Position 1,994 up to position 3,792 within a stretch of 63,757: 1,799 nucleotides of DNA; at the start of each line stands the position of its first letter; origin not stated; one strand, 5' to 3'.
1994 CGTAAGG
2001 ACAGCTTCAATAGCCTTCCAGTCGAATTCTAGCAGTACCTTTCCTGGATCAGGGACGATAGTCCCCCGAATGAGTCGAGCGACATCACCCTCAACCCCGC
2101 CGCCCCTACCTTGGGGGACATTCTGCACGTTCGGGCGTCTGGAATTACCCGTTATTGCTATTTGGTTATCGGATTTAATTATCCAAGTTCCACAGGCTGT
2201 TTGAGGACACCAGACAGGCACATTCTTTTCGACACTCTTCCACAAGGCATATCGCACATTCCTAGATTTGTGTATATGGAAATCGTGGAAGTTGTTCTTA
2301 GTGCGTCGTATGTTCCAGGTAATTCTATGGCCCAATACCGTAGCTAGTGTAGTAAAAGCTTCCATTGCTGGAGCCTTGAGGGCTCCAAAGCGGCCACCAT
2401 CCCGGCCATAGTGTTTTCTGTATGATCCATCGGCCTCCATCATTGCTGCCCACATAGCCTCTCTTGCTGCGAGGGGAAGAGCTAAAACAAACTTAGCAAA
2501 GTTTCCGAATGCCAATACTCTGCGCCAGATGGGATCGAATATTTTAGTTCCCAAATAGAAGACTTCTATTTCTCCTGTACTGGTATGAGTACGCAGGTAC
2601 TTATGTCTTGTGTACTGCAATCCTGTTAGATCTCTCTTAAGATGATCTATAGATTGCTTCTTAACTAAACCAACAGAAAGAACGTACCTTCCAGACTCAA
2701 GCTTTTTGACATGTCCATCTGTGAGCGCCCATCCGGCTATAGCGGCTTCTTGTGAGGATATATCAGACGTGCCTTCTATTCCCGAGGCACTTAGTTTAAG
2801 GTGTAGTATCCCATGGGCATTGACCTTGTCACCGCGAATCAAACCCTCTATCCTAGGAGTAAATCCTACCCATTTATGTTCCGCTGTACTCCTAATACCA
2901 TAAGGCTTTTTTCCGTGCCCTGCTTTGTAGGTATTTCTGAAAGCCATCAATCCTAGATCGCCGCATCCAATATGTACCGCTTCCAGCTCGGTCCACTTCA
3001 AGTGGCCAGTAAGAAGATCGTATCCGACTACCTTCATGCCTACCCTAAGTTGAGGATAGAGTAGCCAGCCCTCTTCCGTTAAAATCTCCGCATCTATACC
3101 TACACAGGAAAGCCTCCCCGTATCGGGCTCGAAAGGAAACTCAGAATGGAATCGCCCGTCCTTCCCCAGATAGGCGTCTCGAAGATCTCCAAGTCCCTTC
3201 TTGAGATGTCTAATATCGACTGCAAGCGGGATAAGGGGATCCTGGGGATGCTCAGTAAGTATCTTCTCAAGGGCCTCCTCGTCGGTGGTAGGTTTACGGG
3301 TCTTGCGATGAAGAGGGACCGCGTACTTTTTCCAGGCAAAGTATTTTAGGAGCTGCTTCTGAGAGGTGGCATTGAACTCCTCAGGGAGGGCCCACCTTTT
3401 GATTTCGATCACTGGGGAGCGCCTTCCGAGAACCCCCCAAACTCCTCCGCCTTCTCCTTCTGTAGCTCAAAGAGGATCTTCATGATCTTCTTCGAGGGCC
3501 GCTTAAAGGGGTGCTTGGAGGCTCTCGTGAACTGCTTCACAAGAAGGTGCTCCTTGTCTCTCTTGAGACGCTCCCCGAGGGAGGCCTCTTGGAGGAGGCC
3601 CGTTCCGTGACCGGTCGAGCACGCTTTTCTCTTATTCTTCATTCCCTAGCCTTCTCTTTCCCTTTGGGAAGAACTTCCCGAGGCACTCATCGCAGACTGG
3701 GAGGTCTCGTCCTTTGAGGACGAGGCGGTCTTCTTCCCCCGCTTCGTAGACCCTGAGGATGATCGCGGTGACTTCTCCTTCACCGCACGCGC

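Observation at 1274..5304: Family-A polymerase with UDG-like head is fragmented: three frame changes plus a zinc ribbon and a 77-aa ORF inside the thumb region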

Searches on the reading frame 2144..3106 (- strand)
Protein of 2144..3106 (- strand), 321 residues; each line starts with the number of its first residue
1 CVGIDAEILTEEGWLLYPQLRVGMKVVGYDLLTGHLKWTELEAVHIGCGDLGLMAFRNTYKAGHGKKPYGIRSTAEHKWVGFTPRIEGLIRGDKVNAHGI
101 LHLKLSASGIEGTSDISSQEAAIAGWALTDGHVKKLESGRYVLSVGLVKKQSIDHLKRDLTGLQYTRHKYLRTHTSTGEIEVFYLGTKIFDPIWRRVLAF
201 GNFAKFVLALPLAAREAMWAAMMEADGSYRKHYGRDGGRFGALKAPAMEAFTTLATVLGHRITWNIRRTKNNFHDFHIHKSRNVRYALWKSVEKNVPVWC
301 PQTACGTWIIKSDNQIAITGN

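Call 41: search_protein_families(library=pfam, proteins=[window:2144-3106:-], max_evalue=10)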
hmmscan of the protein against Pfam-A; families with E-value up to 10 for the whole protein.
seq(321 aa): 1 family
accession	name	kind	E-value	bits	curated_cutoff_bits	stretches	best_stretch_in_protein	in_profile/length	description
PF01485.27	IBR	-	0.17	12.4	24.3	1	288-314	8-35/65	IBR domain, a half RING-finger domain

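Call 42: search_protein_families(library=phrogs, proteins=[window:2144-3106:-], max_evalue=0.1)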
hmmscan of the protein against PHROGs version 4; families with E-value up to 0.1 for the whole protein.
seq(321 aa): 0 families

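Call 44: search_solved_structures(query=window:2144-3106:-, max_evalue=10, show_alignments=2)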
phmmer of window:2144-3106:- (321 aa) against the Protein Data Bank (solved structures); distinct sequences matched with E-value up to 10: 7.
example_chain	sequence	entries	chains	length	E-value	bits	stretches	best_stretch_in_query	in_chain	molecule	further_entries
3igd_A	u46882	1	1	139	0.63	12.5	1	5-42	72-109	Endonuclease PI-MtuI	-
2in8_A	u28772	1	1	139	0.64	12.5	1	5-42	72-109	Endonuclease PI-MtuI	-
2in9_A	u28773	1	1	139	0.65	12.5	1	5-42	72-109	Endonuclease PI-MtuI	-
3ifj_A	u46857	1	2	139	0.65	12.5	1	5-42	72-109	Endonuclease PI-MtuI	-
2in0_A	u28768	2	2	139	0.66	12.5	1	5-42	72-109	Endonuclease PI-MtuI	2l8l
5k08_A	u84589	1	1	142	0.69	12.4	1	5-42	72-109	RecA mini intein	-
5i0a_A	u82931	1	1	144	0.72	12.3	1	5-42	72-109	Intein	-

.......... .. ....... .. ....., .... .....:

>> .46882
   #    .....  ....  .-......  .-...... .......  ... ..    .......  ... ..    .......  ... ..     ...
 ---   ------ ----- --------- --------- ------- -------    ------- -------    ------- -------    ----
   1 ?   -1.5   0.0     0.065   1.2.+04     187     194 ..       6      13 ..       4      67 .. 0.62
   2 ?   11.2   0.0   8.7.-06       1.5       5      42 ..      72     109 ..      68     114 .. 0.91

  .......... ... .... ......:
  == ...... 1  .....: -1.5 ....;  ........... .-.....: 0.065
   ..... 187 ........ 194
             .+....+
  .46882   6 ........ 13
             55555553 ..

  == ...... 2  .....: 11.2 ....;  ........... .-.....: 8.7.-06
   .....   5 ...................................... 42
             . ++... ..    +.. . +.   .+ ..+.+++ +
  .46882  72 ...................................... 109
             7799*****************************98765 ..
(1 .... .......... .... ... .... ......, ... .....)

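Call 51: predict_structure(protein=window:2144-3106:-)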
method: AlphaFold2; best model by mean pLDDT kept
length: 321 residues; sequences in the alignment: 1
mean_pLDDT: 31.2   pTM: 0.20
mean pLDDT of the five models: 31.2, 28.4, 27.4, 27.0, 26.0
residues with pLDDT >= 90: 0; 70-90: 0; 50-70: 0; < 50: 321
segments of 3 or more residues with pLDDT < 50: 1-321
pLDDT, mean of each block of 10 residues (from residue 1): 28 30 31 33 27 24 24 24 22 22 23 28 27 30 30 32 29 28 29 34 37 42 41 43 40 38 32 29 32 33 37 38 34
secondary structure, 60 per line:
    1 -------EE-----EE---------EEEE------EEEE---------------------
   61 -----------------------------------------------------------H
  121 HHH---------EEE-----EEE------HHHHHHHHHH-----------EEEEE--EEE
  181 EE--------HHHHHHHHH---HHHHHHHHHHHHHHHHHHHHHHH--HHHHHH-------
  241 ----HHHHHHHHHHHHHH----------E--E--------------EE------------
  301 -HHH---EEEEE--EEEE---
elements in order: E26-29 E36-39 H120-123 E133-135 E141-143 H150-159 E171-175 E178-182 H191-199 H203-225 H228-233 H245-258 E308-312 E315-318

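Call 67: search_protein_representatives(protein=window:2144-3106:-)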
Query: 321 residues. Proteins with E-value up to 0.001 (for the whole library): 1131; up to 1e-10: 410; up to 1e-30: 33. The best 150 are listed.
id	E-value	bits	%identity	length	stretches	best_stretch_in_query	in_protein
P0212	2.5e-59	217.7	42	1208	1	1-314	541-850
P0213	4.9e-54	200.3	41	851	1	1-321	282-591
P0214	1.3e-50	189.0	40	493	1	1-321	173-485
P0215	2.1e-50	188.3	40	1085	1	1-321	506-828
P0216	4.0e-48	180.9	38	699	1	1-321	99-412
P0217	1.7e-47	178.7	40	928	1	1-321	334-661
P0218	1.9e-47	178.6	42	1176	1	1-321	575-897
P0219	1.5e-46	175.6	37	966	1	1-321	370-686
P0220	1.9e-45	172.0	38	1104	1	1-321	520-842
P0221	2.7e-45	171.5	39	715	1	1-321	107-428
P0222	2.2e-44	168.5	38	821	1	1-321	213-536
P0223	9.9e-44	166.4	37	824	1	1-321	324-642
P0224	2.8e-43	164.9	39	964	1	1-321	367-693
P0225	1.3e-42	162.8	35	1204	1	1-321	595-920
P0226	2.5e-41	158.5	36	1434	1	1-321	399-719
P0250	1.1e-25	107.1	31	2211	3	1-321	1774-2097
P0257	1.2e-21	93.8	33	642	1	1-321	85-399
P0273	1.3e-19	87.1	33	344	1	1-320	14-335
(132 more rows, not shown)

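Call 69: search_protein_families(library=pfam, proteins=[P0212, P0213, P0216, P0226, P0250, P0257, P0273], max_evalue=0.01)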
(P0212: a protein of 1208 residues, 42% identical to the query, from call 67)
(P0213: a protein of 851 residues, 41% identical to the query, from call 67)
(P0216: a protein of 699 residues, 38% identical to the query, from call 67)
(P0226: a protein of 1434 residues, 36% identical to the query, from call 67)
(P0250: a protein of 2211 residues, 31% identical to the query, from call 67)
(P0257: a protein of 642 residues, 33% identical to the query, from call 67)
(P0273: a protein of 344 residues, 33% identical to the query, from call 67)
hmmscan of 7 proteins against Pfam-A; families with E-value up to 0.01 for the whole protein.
P0212 (1208 aa): 2 families
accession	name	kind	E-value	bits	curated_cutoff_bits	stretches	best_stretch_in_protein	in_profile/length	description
PF00476.26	DNA_pol_A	-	2.4e-18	66.7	34.3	2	869-1160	124-376/381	DNA polymerase family A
PF03167.25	UDG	-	3.5e-10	40.5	24.3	1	1-113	35-125/141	Uracil DNA glycosylase superfamily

P0213 (851 aa): 1 family
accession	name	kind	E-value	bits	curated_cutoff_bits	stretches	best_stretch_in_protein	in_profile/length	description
PF00476.26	DNA_pol_A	-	3.3e-71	240.7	34.3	2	581-839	110-381/381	DNA polymerase family A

P0216 (699 aa): 1 family
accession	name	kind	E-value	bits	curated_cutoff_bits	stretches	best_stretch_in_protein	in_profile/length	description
PF00476.26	DNA_pol_A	-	2.4e-24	86.5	34.3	2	410-691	118-381/381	DNA polymerase family A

P0226 (1434 aa): 3 families
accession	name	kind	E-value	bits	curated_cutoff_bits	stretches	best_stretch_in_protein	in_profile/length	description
PF00476.26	DNA_pol_A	-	5.2e-58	197.2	34.3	3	792-973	139-303/381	DNA polymerase family A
PF01612.26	DNA_pol_A_exo1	-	4.1e-09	36.9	23.6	1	9-174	11-160/173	3'-5' exonuclease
PF14528.11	LAGLIDADG_3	-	3.3e-07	30.9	22.5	1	1191-1241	5-59/82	LAGLIDADG-like domain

P0250 (2211 aa): 2 families
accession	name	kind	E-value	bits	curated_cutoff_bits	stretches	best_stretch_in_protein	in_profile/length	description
PF14528.11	LAGLIDADG_3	-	2.6e-05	24.8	22.5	0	1894-1945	5-50/82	LAGLIDADG-like domain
PF20923.2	COMMD9_HN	-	0.0005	20.7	27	0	1134-1172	11-50/75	COMMD9, helical N-terminal domain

P0257 (642 aa): 0 families

P0273 (344 aa): 0 families

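Call 84: predict_structure(alignment_id=A4)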
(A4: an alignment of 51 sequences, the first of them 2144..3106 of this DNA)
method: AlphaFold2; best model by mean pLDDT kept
length: 321 residues; sequences in the alignment: 51
mean_pLDDT: 93.7   pTM: 0.92
mean pLDDT of the five models: 93.7, 93.6, 93.5, 92.5, 92.4
residues with pLDDT >= 90: 279; 70-90: 27; 50-70: 13; < 50: 2
segments of 3 or more residues with pLDDT < 50: none
pLDDT, mean of each block of 10 residues (from residue 1): 98 98 98 98 98 80 67 97 94 85 94 97 98 98 97 98 98 84 98 98 98 98 93 74 97 98 93 94 90 96 98 95 89
secondary structure, 60 per line:
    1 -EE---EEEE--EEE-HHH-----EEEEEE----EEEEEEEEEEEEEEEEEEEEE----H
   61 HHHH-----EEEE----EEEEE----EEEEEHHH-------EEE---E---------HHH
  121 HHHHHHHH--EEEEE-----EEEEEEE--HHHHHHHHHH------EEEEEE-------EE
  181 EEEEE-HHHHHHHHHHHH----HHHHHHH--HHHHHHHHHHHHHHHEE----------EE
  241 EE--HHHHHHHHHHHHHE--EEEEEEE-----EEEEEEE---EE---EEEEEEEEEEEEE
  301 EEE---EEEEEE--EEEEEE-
elements in order: E7-10 E13-15 E25-30 E35-55 H60-64 E70-73 E78-82 E87-91 E102-104 H118-128 E131-135 E141-147 H150-159 E166-171 E179-185 H187-198 H203-209 H212-226 E239-242 H245-257 E261-267 E273-279 E288-303 E307-312 E315-320

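Call 87: fold_search(model_id=the predicted structure, library=pdb)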
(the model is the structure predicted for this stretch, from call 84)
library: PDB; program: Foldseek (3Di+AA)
matches with E <= 10: 964; with E <= 0.001: 58
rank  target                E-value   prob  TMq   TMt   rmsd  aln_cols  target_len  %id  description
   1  7qsu                  3.8e-14  1.00  0.66  0.59   5.9       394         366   13  Crystal structure of homing endonuclease-associated TliVMA intein (C1A, d333-339) (released 2022-03-30)
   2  1vde_A                7.9e-14  1.00  0.59  0.47   9.3       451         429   11  PI-SCEI, A HOMING ENDONUCLEASE WITH PROTEIN SPLICING ACTIVITY (released 1998-04-08)
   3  1vde_B                4.2e-12  1.00  0.59  0.47   8.6       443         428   11  PI-SCEI, A HOMING ENDONUCLEASE WITH PROTEIN SPLICING ACTIVITY (released 1998-04-08)
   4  1ef0_A                4.8e-12  1.00  0.62  0.50   6.8       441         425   12  CRYSTAL STRUCTURE OF PI-SCEI MINIPRECURSOR (released 2000-06-07)
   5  1dq3                  1.8e-11  1.00  0.67  0.50   5.6       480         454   11  CRYSTAL STRUCTURE OF AN ARCHAEAL INTEIN-ENCODED HOMING ENDONUCLEASE PI-PFUI (released 2000-07-05)
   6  1lws_A                4.1e-11  1.00  0.64  0.51   5.8       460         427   11  Crystal structure of the intein homing endonuclease PI-SceI bound to its recognition sequence (released 2002-09-27)
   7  1jva_B                6.5e-11  1.00  0.60  0.47   8.6       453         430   10  CRYSTAL STRUCTURE OF THE VMA1-DERIVED ENDONUCLEASE BEARING THE N AND C EXTEIN PROPEPTIDES (released 2002-08-29)
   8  1um2_B                6.0e-10  1.00  0.58  0.47   8.7       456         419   10  Crystal Structure of the Vma1-Derived Endonuclease with the Ligated Extein Segment (released 2004-09-22)
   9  1ef0_B                5.0e-09  1.00  0.63  0.53   5.9       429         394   11  CRYSTAL STRUCTURE OF PI-SCEI MINIPRECURSOR (released 2000-06-07)
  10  2cw7                  1.7e-08  1.00  0.58  0.38   7.3       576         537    8  Crystal structure of intein homing endonuclease II (released 2006-04-18)
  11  5o6g_D                3.7e-06  1.00  0.37  0.62   4.6       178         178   15  Structures and dynamics of mesophilic variants from the homing endonuclease I-DmoI (released 2017-12-06)
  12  5ak9_J                6.5e-06  1.00  0.37  0.60   4.8       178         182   13  THE CRYSTAL STRUCTURE OF I-DMOI Q42AK120M IN COMPLEX WITH ITS TARGET DNA IN THE PRESENCE OF 2MM MN (released 2015-06-17)
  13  2ab5_A                6.5e-06  1.00  0.33  0.39   6.3       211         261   15  bI3 LAGLIDADG Maturase (released 2005-08-30)
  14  2vs7_G                6.9e-06  1.00  0.37  0.62   4.6       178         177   15  The crystal structure of I-DmoI in complex with DNA and Ca (released 2008-11-11)
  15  4ut0_K                6.9e-06  1.00  0.36  0.59   4.9       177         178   14  THE CRYSTAL STRUCTURE OF I-DMOI IN COMPLEX WITH ITS TARGET DNA AT 10 DAYS INCUBATION IN 5MM MN (STATE 7) (released 2014-12-17)
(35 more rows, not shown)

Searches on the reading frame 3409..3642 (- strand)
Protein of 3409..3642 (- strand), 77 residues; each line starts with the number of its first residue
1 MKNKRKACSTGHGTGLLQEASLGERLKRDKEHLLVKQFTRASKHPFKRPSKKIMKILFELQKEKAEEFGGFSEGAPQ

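Call 5: search_protein_families(library=pfam, proteins=[window:3409-3642:-], max_evalue=0.1)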
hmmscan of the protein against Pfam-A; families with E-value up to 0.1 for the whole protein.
window:3409-3642:- (77 aa): 0 families

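Call 41: search_protein_families(library=pfam, proteins=[window:3412-3642:-], max_evalue=10)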
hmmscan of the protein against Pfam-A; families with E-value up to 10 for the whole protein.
seq(77 aa): 0 families

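Call 42: search_protein_families(library=phrogs, proteins=[window:3412-3642:-], max_evalue=0.1)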
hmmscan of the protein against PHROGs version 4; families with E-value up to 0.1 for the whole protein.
seq(77 aa): 0 families
